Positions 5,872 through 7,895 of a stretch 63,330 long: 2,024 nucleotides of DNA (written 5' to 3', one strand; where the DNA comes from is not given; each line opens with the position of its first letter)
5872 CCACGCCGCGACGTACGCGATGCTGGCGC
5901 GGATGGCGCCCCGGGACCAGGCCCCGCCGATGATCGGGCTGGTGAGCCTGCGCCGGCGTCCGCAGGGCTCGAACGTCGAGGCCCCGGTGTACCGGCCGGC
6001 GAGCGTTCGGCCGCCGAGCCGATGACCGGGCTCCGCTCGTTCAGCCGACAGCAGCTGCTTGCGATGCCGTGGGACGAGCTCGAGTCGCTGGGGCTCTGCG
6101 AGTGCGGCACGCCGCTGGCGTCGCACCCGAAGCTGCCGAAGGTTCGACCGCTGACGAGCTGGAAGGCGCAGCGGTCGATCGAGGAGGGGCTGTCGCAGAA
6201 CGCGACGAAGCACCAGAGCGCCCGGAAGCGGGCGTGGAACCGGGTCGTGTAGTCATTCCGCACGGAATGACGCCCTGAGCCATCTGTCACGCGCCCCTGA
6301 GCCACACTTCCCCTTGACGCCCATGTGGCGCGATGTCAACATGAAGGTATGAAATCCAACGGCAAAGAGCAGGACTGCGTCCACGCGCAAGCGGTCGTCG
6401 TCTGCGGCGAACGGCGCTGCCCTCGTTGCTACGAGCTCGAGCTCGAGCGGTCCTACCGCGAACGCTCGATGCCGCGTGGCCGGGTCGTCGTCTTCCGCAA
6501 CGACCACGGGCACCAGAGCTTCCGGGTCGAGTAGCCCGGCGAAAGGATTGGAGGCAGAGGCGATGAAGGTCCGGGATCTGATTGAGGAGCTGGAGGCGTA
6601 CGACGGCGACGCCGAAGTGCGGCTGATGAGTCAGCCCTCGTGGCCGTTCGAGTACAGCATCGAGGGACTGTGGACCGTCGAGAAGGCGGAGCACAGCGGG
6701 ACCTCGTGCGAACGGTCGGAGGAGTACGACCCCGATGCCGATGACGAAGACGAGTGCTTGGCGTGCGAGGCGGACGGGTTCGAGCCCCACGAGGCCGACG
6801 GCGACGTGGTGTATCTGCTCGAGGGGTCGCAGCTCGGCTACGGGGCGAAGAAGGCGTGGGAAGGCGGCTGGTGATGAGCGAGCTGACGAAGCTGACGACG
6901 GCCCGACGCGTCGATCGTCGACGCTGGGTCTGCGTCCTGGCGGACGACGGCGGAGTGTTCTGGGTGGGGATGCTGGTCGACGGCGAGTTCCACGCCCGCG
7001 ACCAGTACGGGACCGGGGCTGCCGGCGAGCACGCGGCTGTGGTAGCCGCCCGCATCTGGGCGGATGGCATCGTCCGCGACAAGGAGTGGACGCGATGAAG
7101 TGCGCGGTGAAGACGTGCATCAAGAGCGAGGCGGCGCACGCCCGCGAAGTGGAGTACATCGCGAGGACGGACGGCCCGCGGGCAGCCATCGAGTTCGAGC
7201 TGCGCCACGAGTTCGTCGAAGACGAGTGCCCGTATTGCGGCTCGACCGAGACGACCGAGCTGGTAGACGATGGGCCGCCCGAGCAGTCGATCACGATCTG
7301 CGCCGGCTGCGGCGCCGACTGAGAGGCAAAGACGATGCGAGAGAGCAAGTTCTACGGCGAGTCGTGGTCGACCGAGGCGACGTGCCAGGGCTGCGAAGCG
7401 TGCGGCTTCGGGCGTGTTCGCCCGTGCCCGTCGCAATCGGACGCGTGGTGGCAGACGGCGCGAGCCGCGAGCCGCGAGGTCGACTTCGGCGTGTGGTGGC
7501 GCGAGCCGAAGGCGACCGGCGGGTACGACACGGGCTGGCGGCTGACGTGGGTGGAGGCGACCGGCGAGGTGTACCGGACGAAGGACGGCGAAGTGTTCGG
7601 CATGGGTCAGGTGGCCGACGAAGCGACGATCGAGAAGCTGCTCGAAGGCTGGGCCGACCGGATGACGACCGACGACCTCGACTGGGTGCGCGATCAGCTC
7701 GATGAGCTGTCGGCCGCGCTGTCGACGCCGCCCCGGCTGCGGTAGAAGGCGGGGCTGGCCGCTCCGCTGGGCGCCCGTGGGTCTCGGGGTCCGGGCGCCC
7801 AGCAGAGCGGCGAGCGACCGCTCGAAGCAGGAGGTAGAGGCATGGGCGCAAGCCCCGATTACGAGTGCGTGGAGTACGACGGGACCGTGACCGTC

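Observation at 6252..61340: Ten copies of a 16-nt hairpin/palindrome, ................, punctuate module boundaries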

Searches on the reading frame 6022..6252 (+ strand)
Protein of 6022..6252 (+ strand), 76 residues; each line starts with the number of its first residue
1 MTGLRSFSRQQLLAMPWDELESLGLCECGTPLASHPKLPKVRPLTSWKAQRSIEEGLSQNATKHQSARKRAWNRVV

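Call 39: search_protein_families(library=pfam, proteins=[window:6022-6252:+], max_evalue=0.01)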
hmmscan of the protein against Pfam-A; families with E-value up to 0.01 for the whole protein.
window:6022-6252:+ (76 aa): 0 families

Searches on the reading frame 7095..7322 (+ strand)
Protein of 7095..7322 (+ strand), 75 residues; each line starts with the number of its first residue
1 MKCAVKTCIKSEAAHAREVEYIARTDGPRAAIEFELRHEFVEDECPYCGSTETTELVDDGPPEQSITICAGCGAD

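Call 39: search_protein_families(library=pfam, proteins=[window:7095-7322:+], max_evalue=0.01)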
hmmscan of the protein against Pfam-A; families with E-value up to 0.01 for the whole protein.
window:7095-7322:+ (75 aa): 2 families
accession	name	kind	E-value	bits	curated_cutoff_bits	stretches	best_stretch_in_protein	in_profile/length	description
PF23451.1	Zn_ribbon_PaaD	-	5.2e-05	23.2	27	1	44-72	16-45/53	PaaD zinc beta ribbon domain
PF08271.17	Zn_Ribbon_TF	-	0.0034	17.4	29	1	45-74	3-27/43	TFIIB zinc-binding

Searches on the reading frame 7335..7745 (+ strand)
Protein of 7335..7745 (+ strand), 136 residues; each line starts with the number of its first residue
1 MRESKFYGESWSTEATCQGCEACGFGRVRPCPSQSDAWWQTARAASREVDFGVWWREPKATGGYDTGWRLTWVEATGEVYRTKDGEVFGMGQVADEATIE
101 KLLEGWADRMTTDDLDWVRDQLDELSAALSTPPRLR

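Call 39: search_protein_families(library=pfam, proteins=[window:7335-7745:+], max_evalue=0.01)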
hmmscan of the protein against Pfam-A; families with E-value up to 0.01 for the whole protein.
window:7335-7745:+ (136 aa): 1 family
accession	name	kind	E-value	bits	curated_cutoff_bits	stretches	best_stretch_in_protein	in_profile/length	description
PF08447.18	PAS_3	-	0.0095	16.6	25.6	0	71-90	66-85/89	PAS fold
